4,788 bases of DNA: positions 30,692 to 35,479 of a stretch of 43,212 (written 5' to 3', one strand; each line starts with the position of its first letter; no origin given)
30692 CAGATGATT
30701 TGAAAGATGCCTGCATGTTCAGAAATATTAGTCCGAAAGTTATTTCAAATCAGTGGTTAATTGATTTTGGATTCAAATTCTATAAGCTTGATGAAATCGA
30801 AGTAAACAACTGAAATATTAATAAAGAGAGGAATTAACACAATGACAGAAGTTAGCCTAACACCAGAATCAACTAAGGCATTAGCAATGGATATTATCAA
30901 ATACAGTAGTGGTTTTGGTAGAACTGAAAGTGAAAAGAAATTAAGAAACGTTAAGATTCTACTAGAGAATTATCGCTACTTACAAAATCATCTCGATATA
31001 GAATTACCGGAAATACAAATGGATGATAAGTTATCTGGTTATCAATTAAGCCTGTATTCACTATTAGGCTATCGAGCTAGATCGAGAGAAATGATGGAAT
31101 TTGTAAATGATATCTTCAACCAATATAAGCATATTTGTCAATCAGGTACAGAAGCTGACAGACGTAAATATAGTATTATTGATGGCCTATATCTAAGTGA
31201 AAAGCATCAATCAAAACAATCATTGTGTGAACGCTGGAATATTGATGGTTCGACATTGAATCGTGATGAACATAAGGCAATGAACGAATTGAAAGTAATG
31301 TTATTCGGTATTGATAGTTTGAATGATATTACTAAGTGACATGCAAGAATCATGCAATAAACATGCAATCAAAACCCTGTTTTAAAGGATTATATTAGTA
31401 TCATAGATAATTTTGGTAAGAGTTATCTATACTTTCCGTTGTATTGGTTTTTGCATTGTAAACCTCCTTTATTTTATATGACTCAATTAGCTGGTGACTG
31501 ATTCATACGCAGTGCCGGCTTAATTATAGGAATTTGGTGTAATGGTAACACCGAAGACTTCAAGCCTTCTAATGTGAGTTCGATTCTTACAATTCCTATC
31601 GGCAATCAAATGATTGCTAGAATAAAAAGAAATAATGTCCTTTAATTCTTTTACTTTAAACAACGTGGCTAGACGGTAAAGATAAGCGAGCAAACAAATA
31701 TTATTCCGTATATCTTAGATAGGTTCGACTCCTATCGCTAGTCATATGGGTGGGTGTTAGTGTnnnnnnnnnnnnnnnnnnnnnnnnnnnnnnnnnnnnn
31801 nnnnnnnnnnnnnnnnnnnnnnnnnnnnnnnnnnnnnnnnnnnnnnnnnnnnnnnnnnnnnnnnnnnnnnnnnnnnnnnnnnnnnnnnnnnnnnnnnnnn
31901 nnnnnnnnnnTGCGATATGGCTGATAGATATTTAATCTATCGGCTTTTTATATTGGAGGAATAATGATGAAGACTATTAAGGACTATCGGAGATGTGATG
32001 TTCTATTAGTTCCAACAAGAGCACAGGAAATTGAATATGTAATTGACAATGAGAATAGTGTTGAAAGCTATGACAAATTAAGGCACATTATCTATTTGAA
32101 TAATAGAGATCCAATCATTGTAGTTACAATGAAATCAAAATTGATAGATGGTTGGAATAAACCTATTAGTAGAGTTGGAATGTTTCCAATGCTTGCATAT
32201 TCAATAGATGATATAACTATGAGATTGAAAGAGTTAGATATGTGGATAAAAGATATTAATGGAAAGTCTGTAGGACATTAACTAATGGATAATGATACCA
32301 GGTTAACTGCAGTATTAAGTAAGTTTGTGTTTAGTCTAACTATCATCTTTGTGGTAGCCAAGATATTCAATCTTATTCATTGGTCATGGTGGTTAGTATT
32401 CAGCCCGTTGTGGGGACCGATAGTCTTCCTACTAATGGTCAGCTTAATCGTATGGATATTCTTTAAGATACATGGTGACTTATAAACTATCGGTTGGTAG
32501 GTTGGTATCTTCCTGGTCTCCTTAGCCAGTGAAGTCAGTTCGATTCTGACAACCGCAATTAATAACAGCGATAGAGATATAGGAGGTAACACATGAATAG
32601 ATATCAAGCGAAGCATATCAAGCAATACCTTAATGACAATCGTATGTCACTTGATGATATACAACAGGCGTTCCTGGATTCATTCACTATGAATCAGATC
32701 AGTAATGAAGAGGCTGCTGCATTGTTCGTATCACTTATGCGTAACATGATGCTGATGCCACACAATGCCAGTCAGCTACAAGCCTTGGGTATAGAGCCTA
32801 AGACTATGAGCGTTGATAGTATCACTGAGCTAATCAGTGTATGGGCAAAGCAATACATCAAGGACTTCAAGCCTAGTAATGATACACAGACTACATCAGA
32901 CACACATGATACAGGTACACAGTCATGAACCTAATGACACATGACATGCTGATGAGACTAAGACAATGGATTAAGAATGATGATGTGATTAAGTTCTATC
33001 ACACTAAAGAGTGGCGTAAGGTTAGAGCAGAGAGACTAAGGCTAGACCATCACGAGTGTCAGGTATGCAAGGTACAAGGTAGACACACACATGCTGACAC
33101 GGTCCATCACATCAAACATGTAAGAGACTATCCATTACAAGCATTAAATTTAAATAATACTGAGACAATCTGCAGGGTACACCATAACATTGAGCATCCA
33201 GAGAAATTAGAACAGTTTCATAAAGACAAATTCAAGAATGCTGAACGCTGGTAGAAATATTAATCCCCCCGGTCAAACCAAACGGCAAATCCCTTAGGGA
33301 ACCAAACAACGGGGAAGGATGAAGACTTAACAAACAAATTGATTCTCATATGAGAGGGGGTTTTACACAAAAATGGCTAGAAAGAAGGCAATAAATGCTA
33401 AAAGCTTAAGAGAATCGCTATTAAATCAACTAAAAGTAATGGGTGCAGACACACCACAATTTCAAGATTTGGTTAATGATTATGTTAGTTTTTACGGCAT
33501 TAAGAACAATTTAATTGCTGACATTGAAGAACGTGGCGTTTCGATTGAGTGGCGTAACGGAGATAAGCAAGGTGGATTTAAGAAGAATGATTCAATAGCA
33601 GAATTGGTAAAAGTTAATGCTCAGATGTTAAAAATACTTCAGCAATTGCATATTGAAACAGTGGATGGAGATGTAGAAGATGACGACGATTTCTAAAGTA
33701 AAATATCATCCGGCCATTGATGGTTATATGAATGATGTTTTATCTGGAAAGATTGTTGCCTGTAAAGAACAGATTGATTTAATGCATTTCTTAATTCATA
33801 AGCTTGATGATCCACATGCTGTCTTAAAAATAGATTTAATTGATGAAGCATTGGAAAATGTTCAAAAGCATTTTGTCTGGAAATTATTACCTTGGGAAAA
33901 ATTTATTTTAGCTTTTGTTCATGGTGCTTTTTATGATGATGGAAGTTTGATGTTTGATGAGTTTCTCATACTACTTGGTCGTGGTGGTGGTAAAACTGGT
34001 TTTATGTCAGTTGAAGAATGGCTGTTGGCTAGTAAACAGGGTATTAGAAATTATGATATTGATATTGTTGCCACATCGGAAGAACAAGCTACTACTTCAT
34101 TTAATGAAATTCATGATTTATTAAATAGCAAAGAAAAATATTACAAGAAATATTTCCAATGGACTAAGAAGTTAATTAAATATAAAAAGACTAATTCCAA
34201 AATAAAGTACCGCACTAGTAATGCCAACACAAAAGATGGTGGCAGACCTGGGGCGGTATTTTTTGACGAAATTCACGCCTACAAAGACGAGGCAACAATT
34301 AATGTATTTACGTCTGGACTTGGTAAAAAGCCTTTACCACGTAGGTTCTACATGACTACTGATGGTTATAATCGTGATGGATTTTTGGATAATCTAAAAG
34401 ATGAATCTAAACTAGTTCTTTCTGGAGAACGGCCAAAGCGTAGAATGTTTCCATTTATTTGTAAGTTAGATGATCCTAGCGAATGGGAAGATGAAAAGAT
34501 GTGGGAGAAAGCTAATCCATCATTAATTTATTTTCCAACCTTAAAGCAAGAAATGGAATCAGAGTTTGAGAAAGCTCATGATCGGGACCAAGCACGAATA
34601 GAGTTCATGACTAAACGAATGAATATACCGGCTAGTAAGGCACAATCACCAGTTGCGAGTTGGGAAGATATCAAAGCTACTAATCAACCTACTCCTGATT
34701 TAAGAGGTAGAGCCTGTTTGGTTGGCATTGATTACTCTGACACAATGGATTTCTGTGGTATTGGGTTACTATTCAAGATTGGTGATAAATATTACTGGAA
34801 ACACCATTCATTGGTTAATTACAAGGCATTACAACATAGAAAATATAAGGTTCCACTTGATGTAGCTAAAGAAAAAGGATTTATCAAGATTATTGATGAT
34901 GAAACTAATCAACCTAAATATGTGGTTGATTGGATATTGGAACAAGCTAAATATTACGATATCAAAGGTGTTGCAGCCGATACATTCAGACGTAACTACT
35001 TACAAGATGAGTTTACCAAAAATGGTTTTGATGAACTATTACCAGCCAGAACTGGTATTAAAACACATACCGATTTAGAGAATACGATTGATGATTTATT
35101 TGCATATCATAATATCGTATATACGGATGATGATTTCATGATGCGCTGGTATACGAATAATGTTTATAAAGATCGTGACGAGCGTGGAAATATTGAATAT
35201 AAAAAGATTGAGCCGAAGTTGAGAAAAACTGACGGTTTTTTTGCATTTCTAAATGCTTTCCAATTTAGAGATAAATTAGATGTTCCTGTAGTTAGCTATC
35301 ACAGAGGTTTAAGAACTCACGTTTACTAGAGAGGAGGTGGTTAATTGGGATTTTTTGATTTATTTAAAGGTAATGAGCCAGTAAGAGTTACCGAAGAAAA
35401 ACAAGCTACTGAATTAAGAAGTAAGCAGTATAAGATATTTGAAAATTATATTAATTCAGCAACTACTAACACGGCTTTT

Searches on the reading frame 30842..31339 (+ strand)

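Call 16: search_protein_families(library=pfam, proteins=[window:30842-31339:+], max_evalue=0.01)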
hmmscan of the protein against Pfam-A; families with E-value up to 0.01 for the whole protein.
window:30842-31339:+ (165 aa): 0 families

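Call 26: search_protein_families(library=phrogs, proteins=[window:30842-31339:+], max_evalue=0.001)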
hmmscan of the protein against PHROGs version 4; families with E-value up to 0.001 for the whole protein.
window:30842-31339:+ (165 aa): 1 family
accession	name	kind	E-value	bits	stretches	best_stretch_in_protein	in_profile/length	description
phrog_1558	-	unknown function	1.1e-32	114.4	1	27-162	34-176/178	-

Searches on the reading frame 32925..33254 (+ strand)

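Call 16: search_protein_families(library=pfam, proteins=[window:32925-33254:+], max_evalue=0.01)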
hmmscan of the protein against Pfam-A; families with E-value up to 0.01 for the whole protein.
window:32925-33254:+ (109 aa): 1 family
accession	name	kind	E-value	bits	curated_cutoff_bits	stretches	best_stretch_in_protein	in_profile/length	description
PF01844.29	HNH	-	4.5e-05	24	21.4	1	45-92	1-46/47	HNH endonuclease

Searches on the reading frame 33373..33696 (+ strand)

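Call 17: search_protein_families(library=pfam, proteins=[window:33373-33696:+], max_evalue=0.01)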
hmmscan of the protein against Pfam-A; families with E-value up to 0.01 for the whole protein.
window:33373-33696:+ (107 aa): 1 family
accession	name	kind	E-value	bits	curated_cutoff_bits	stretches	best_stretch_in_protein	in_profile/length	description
PF05119.17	Terminase_4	-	2.5e-06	28.3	24.7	1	9-92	1-81/98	Phage terminase, small subunit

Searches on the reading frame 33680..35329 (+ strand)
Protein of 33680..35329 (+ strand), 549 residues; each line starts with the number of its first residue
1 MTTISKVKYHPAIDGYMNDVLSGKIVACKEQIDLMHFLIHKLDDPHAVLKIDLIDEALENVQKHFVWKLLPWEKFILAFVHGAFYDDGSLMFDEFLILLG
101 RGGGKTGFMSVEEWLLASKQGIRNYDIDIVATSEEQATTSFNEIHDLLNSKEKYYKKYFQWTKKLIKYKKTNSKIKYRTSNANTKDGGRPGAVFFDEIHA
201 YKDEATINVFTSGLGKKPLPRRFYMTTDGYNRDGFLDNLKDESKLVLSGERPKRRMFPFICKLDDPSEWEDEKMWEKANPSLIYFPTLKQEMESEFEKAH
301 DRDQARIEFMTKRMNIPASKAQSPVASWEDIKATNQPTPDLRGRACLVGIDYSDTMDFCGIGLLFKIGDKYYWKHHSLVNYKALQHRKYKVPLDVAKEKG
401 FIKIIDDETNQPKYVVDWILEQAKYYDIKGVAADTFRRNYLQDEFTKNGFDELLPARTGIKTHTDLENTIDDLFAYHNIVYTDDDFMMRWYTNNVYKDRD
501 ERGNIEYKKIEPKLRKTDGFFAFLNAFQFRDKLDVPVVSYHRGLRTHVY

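Call 17: search_protein_families(library=pfam, proteins=[window:33680-35329:+], max_evalue=0.01)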
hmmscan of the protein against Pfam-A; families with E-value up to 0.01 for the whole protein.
window:33680-35329:+ (549 aa): 2 families
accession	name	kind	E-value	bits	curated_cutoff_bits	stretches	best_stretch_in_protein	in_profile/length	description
PF20441.4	TerL_nuclease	-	3.9e-21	75.9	24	1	256-527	7-279/286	Terminase large subunit, endonuclease domain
PF03354.21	TerL_ATPase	-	4.3e-18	66.1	23.7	1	71-241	1-174/178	Terminase large subunit, ATPase domain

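Call 28: search_dna_similar(query=window:33680-35329:+, collection=plasmids, mode=protein, max_evalue=1e-20, max_rows=30)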
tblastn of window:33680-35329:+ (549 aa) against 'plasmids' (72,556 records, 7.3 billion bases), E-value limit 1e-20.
Records with a match: 166; places in all: 171; records where one place covers at least 80% of the query: 157.
Best place of each record, by identity: <60% 166.
By first word of the organism name: Piscirickettsia 52; Bacillus 37; Clostridioides 15; Clostridium 8; Staphylococcus 8; Enterococcus 8; Klebsiella 5; Lactiplantibacillus 3; Arsenophonus 2; Salmonella 2; and 24 more.
By predicted mobility (MOB-suite, as given by PLSDB): non-mobilizable 163; mobilizable 2; conjugative 1.
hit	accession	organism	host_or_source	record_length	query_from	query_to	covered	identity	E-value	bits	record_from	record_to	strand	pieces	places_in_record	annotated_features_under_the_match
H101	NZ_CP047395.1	Rossellomorea vietnamensis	soil,cell culture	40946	1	534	97%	53.7%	0e+0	585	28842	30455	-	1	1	terminase large subunit | P27 family phage terminase small subunit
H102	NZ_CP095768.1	Bacillus cereus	pure culture,dry soil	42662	1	527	96%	54.3%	8e-180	569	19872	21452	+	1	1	terminase TerL endonuclease subunit | hypothetical protein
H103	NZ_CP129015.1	Bacillus carboniphilus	-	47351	8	527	95%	47.0%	5e-149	480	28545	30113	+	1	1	terminase TerL endonuclease subunit | hypothetical protein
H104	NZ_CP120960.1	Bacillus cereus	Moschus berezovskii,liver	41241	8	534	96%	45.6%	5e-129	422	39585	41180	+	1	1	terminase TerL endonuclease subunit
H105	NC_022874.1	Bacillus thuringiensis YBT-1518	-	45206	8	534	96%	45.6%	4e-128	420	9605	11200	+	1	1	terminase TerL endonuclease subunit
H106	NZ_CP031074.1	Bacillus mycoides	cell culture,soil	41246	8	534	96%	45.4%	2e-136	444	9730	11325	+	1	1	terminase TerL endonuclease subunit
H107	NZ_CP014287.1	Bacillus thuringiensis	cell culture,soil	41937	8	534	96%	45.2%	1e-127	419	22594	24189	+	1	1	terminase large subunit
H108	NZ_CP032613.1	Bacillus thuringiensis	single cell,soil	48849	8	534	96%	45.2%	1e-127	419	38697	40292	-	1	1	terminase large subunit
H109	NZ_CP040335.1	Bacillus cereus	Apostichopus japonicus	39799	8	534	96%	45.0%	3e-134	438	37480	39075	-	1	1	terminase TerL endonuclease subunit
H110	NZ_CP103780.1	Bacillus toyonensis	cell culture,Commercial plant nursery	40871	8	534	96%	44.8%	1e-134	439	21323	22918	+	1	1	terminase TerL endonuclease subunit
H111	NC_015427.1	Clostridium botulinum BKT015925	-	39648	6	533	96%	44.1%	3e-127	417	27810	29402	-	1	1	terminase TerL endonuclease subunit | P27 family phage terminase small subunit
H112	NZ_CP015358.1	Bacillus thuringiensis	Caenorhabditis elegans,whole organism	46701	8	534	96%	43.9%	1e-123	407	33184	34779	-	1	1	terminase large subunit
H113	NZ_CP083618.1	Clostridioides difficile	-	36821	1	528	96%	43.7%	1e-135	441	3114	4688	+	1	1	terminase TerL endonuclease subunit | P27 family phage terminase small subunit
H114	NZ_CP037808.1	Clostridioides difficile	Homo sapiens,feces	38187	1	528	96%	43.7%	1e-135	441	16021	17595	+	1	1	terminase TerL endonuclease subunit | P27 family phage terminase small subunit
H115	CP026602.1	Clostridiaceae bacterium 14S0207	Bos taurus,whole organsim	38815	6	528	95%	43.8%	2e-131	429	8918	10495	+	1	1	terminase large subunit | RNA polymerase subunit sigma-70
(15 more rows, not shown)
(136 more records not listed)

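Call 29: search_dna_similar(query=window:33680-35329:+, collection=phages, mode=protein, max_evalue=1e-20, max_rows=20)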
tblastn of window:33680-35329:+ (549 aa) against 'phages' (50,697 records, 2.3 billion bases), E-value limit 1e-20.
Records with a match: 703; places in all: 703; records where one place covers at least 80% of the query: 669.
Best place of each record, by identity: <60% 703.
By first word of the organism name: Staphylococcus 173; Streptococcus 154; Paenibacillus 104; Ralstonia 48; Bacillus 30; Listeria 21; Clostridium 20; Bacteriophage 12; phage 12; Lactobacillus 9; and 53 more.
By host as written in the record: Staphylococcus aureus 62; - 51; Ralstonia solanacearum 38; Paenibacillus larvae 37; Paenibacillus larvae ATCC 9545 17; Paenibacillus larvae NRRL 2605 14; Listeria monocytogenes 12; Streptococcus suis 11; and 325 more.
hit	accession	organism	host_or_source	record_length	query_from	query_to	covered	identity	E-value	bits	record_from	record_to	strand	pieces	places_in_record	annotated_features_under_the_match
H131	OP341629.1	Geobacillus phage vB_GthS_PK5.2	Geobacillus thermodenitrificans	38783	1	543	99%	47.8%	4e-155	496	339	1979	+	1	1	terminase large subunit | terminase small subunit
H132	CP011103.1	Listeria phage LWP01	Listeria weihenstephanensis WS 4560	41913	8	527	95%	46.5%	2e-151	485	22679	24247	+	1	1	terminase (x2)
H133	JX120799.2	Listeria phage LP-030-2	-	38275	1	533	97%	44.9%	1e-143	463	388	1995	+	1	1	terminase large subunit | terminase small subunit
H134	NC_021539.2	Listeria phage LP-030-2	-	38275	1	533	97%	44.9%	1e-143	463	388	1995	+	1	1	terminase large subunit | terminase small subunit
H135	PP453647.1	Listeria phage vB_Lmo_2389_typeII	Listeria monocytogenes LM2684 (serotype ...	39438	1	533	97%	44.9%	1e-143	463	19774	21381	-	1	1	terminase large subunit | terminase small subunit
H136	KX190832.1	Bacillus phage vB_BtS_BMBtp13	Bacillus thuringiensis BGSC 4R1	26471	8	533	96%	45.3%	2e-142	460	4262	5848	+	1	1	terminase large subunit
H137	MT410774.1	Psychrobacillus phage Spoks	Psychrobacillus psychrodurans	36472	4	536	97%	44.2%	5e-138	447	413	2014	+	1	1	terminase large subunit | putative terminase small subunit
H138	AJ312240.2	Listeria phage PSA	Listeria monocytogenes ScottA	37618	1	533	97%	44.2%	1e-140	454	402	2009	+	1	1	terL: terminase large subunit | terS: terminase small subunit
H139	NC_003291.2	Listeria phage PSA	Listeria monocytogenes ScottA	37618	1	533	97%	44.2%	1e-140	454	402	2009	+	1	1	terL: terminase large subunit | terS: terminase small subunit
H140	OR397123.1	Clostridioides phage AR1074-1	Clostridioides difficile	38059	1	533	97%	43.4%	4e-136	441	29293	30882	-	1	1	hypothetical protein (x2)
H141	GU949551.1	Clostridium phage phiCD6356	Clostridium difficile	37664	1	528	96%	43.7%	5e-136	441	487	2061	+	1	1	putative terminase large subunit | putative terminase small subunit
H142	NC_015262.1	Clostridium phage phiCD6356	Clostridium difficile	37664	1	528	96%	43.7%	5e-136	441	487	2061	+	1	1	terminase large subunit | DNA binding protein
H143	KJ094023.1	Listeria phage LP-101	Listeria monocytogenes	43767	13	534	95%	41.7%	2e-120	396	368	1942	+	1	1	terminase large subunit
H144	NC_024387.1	Listeria phage LP-101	Listeria monocytogenes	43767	13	534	95%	41.7%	2e-120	396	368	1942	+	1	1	terminase large subunit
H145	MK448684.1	Streptococcus phage Javan151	Streptococcus dysgalactiae ERR109312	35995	11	547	98%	40.4%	6e-124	406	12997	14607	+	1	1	terminase large subunit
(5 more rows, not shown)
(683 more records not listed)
